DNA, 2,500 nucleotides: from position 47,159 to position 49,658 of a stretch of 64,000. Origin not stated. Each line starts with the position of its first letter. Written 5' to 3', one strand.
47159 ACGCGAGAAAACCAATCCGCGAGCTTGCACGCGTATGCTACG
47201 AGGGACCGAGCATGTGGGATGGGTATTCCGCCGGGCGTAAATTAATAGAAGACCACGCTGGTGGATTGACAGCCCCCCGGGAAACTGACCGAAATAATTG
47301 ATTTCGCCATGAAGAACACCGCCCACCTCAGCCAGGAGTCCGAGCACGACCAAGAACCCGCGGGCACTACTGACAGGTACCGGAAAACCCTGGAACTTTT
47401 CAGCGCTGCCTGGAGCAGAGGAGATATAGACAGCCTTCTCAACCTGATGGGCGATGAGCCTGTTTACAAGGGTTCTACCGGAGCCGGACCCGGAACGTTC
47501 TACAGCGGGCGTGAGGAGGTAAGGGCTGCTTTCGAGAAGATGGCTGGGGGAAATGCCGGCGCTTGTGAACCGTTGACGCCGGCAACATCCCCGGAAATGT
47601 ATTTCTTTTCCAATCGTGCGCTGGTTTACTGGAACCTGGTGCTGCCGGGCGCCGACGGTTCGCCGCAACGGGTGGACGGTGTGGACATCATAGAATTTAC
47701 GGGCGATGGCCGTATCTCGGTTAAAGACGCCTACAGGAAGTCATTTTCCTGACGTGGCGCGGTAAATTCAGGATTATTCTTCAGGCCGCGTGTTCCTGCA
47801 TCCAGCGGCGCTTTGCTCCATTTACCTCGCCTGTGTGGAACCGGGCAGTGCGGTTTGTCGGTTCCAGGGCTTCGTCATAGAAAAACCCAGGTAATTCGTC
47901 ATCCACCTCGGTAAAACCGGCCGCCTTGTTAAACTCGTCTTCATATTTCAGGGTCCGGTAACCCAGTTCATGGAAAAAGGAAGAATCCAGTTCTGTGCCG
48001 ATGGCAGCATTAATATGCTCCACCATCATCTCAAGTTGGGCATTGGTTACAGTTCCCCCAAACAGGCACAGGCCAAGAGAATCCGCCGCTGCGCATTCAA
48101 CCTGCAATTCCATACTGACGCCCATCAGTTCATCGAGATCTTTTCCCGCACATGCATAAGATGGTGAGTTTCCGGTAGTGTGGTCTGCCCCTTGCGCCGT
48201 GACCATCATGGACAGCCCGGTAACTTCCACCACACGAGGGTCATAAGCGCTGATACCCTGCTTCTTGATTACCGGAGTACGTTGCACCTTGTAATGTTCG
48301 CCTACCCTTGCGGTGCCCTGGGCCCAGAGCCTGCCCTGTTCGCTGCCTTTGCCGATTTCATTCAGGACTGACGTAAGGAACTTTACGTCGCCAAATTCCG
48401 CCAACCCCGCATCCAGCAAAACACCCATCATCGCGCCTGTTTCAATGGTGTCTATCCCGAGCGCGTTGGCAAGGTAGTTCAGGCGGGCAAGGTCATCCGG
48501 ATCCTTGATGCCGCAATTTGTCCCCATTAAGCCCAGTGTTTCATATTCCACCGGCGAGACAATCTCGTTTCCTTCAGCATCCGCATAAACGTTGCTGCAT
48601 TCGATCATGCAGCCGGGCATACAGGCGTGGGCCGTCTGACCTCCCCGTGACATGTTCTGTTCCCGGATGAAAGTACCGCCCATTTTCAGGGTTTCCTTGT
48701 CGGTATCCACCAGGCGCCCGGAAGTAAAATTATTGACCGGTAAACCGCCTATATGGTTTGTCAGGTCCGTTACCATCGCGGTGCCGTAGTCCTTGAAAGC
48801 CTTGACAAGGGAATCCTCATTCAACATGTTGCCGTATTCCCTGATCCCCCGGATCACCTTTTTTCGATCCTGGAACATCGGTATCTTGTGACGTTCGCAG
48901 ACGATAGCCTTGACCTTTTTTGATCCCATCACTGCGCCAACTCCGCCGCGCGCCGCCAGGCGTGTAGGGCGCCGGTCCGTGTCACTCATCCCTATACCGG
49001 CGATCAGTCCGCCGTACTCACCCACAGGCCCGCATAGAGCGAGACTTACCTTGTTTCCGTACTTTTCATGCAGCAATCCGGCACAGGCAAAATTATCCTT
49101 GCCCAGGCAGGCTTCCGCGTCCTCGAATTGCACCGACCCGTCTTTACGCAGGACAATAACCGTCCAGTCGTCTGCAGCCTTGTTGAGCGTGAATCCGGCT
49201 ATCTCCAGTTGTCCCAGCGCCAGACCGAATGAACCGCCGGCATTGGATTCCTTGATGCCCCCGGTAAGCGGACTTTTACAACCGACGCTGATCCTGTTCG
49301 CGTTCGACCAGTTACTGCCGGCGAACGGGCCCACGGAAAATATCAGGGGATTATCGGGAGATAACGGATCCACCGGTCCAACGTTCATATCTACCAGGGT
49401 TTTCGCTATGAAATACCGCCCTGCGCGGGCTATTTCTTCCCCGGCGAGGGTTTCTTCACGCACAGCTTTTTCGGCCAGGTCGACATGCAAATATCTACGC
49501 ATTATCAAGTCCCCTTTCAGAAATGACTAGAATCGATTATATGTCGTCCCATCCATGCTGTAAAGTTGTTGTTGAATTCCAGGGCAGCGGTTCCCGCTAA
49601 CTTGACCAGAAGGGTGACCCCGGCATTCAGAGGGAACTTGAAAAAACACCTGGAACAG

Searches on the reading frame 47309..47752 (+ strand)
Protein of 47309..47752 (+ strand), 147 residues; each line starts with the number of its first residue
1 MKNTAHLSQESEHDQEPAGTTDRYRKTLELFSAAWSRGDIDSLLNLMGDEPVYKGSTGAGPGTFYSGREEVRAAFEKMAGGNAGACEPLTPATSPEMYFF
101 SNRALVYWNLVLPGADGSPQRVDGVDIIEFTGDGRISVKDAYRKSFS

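Call 18: search_protein_families(library=pfam, proteins=[window:47309-47752:+])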
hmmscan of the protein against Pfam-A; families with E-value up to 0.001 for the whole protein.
window:47309-47752:+ (147 aa): 1 family
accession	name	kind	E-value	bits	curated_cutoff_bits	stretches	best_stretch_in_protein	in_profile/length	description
PF12680.13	SnoaL_2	-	5.8e-11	43.3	27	1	31-137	4-100/102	SnoaL-like domain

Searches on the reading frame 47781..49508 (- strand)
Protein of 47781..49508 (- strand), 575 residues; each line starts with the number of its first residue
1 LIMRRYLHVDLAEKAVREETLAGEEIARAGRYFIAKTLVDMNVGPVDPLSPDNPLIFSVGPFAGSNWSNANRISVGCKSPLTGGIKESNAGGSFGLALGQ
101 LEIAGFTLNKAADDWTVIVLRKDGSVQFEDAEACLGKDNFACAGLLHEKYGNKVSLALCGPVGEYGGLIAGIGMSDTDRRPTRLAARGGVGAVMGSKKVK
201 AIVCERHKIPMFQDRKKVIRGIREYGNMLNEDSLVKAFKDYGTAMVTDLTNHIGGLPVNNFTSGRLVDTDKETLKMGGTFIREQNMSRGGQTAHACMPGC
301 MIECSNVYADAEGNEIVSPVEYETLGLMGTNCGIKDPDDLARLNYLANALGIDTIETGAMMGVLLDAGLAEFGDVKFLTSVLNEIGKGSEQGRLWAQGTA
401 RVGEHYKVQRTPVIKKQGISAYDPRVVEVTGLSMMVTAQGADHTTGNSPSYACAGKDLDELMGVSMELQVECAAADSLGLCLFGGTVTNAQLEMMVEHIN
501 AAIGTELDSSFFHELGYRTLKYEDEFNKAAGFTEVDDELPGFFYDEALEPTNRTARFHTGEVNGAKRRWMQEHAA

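Call 18: search_protein_families(library=pfam, proteins=[window:47781-49508:-])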
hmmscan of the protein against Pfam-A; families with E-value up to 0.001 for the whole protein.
window:47781-49508:- (575 aa): 2 families
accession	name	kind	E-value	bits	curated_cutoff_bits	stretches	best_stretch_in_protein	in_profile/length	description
PF01314.23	AFOR_C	-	4.1e-54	184.6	27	1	223-550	4-346/385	Aldehyde ferredoxin oxidoreductase, domains 2 & 3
PF02730.20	AFOR_N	-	4.4e-51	173.9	29.8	1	5-205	2-197/199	Aldehyde ferredoxin oxidoreductase, N-terminal domain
